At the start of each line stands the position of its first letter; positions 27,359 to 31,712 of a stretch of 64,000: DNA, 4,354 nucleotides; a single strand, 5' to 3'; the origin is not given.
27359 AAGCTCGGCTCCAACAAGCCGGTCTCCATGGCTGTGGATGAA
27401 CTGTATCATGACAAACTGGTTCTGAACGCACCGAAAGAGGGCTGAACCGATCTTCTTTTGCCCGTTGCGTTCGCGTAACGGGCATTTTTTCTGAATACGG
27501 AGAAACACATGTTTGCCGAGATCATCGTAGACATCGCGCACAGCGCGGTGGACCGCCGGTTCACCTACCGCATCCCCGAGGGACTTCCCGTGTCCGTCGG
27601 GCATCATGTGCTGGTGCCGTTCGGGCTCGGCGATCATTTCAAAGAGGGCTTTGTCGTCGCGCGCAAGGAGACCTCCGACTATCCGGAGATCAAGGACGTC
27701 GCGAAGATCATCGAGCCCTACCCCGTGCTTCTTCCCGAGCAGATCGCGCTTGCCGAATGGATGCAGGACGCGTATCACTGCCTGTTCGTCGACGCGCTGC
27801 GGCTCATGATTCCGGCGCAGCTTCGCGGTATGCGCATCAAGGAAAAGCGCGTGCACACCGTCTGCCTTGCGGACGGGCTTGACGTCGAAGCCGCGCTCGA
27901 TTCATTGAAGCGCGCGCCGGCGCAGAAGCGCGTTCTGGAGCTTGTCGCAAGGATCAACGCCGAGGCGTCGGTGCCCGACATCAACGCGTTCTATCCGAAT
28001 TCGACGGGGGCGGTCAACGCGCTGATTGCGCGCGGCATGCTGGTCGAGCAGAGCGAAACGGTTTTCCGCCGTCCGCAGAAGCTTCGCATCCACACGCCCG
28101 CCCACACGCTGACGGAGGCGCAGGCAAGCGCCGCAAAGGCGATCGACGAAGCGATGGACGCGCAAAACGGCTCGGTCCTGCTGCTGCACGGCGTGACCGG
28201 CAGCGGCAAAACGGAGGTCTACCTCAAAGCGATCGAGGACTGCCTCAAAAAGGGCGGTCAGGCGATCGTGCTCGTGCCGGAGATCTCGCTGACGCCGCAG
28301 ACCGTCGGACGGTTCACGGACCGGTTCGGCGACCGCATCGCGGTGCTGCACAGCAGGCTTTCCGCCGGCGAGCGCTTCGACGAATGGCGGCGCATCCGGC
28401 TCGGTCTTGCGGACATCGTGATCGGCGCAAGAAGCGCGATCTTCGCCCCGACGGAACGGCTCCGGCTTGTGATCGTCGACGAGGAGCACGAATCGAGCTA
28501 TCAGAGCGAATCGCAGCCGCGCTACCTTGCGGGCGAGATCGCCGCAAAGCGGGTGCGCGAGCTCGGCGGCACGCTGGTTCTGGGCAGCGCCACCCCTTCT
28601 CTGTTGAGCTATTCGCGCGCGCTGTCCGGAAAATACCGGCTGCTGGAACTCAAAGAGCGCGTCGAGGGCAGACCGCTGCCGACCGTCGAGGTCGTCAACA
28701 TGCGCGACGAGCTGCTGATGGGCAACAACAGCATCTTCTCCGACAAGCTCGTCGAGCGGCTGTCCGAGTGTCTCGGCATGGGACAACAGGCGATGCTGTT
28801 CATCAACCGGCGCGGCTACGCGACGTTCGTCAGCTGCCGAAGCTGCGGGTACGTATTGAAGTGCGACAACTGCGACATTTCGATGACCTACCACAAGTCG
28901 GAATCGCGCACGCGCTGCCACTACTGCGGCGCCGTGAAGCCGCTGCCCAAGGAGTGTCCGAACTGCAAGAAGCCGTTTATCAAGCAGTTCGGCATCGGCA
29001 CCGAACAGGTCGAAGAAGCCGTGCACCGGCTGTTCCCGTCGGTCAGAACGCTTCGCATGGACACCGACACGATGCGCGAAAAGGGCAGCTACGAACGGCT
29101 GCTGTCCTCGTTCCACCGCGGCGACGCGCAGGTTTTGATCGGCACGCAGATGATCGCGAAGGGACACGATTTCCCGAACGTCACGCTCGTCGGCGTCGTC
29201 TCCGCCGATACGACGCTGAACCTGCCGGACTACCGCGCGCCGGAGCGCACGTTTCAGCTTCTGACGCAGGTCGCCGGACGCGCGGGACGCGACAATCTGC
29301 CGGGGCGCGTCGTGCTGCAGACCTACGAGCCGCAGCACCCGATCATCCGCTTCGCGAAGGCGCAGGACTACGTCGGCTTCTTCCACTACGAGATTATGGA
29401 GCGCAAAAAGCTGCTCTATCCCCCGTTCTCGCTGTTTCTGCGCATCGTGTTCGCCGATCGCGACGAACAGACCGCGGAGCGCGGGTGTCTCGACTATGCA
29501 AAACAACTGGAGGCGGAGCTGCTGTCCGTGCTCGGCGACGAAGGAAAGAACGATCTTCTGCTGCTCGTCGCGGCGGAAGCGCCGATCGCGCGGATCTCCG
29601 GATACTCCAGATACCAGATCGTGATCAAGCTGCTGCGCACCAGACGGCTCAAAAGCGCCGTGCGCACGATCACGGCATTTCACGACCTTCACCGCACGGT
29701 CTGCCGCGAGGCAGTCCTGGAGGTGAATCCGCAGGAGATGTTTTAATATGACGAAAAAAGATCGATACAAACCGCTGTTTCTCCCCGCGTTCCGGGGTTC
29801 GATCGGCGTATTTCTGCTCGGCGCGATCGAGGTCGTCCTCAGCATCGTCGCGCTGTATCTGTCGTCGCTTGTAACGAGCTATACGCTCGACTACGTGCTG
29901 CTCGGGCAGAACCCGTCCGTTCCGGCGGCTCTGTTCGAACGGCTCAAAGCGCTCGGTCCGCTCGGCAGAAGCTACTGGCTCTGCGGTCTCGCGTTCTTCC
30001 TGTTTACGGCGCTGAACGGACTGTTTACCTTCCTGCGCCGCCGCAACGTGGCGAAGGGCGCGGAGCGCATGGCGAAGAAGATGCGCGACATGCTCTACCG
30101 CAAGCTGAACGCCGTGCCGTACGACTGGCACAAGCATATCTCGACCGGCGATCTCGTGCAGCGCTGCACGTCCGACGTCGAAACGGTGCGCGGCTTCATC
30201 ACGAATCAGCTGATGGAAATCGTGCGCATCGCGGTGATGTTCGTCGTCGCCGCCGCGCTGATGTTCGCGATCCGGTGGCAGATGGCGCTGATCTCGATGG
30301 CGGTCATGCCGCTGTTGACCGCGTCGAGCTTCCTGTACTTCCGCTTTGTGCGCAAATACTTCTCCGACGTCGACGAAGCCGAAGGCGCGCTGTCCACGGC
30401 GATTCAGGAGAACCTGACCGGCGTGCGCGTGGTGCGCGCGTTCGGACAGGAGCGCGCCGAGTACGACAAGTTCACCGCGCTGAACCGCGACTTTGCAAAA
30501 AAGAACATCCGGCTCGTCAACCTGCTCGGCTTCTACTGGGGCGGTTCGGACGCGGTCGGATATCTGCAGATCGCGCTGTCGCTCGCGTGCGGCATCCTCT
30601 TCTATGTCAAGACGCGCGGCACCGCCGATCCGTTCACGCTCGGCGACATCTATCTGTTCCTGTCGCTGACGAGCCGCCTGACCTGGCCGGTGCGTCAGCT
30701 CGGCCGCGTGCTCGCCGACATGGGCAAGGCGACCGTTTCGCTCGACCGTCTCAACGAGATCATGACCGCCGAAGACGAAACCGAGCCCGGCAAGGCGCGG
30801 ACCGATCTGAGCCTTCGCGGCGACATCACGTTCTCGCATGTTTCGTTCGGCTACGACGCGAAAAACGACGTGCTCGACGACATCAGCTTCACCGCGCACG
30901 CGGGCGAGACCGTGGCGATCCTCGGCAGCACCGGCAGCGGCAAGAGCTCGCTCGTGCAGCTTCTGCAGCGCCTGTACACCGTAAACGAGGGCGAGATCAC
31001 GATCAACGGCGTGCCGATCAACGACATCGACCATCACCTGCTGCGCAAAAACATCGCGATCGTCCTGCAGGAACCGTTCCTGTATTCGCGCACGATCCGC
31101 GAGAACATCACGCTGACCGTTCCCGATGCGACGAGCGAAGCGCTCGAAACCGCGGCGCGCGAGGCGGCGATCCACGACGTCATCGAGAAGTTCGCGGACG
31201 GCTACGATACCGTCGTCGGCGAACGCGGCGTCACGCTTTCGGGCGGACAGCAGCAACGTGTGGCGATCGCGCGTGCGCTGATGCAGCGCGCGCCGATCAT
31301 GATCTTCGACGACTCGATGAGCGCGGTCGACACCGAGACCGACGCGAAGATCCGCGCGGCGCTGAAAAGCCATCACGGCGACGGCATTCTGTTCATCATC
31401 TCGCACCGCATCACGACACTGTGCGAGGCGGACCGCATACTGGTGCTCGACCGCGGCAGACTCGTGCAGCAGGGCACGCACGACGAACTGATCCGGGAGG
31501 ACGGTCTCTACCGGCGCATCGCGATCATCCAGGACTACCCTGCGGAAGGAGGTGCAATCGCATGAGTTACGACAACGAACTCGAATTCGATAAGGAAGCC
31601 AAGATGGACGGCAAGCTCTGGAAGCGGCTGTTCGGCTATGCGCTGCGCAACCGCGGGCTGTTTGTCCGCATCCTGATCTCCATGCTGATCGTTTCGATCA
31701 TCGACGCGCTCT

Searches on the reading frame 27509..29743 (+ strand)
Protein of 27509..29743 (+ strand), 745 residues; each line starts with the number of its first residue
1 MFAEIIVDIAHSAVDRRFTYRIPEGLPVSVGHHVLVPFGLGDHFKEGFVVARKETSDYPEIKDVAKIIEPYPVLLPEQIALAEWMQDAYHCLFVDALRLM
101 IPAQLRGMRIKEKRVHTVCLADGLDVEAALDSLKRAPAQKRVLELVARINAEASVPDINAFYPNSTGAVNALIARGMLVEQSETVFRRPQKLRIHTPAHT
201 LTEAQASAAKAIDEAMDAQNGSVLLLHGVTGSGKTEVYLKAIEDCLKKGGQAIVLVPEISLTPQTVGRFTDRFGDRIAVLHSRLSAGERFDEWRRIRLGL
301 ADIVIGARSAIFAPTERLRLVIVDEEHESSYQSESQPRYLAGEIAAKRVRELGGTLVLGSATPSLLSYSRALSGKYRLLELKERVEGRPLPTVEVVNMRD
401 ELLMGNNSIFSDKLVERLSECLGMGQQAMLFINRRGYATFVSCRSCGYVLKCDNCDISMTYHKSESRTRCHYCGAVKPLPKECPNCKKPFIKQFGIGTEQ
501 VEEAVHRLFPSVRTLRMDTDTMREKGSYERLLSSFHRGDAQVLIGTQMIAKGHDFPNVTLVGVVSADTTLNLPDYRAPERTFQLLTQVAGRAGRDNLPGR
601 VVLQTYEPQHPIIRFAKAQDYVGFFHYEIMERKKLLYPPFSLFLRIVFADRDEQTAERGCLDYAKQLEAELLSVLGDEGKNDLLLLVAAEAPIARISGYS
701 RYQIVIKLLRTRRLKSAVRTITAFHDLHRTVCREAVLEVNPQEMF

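Call 82: search_protein_families(library=pfam, proteins=[window:27509-29743:+], max_evalue=0.00001)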
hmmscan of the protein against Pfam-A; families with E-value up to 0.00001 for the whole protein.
window:27509-29743:+ (745 aa): 6 families
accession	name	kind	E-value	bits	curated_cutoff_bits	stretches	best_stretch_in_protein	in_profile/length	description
PF17764.6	PriA_3primeBD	-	1.5e-22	79.7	22.7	1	4-102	1-96/96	3'DNA-binding domain (3'BD)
PF00270.35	DEAD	-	1.6e-19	70.7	26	1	209-364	5-161/167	DEAD/DEAH box helicase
PF04851.21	ResIII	-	8.6e-16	58.7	22.5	1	200-363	3-162/164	Type III restriction enzyme, res subunit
PF18319.7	Zn_ribbon_PriA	-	2.2e-12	47.1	26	1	452-478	1-27/27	PriA DNA helicase Cys-rich region (CRR) domain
PF00271.37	Helicase_C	-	8.1e-11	42.6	23.5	1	511-595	39-109/110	Helicase conserved C-terminal domain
PF18074.6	PriA_C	-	4.3e-09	37.5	26.9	1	639-723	1-78/95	Primosomal protein N C-terminal domain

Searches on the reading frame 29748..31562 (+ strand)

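Call 82: search_protein_families(library=pfam, proteins=[window:29748-31562:+], max_evalue=0.00001)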
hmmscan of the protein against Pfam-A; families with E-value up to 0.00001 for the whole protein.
window:29748-31562:+ (605 aa): 3 families
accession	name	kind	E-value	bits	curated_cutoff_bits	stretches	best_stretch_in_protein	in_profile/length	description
PF00664.28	ABC_membrane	-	2e-44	152.8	28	1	29-315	8-274/274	ABC transporter transmembrane region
PF00005.33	ABC_tran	-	3.1e-33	115.7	25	1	376-523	1-135/137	ABC transporter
PF02463.25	SMC_N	-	2.6e-08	34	40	1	408-565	102-209/220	RecF/RecN/SMC N terminal domain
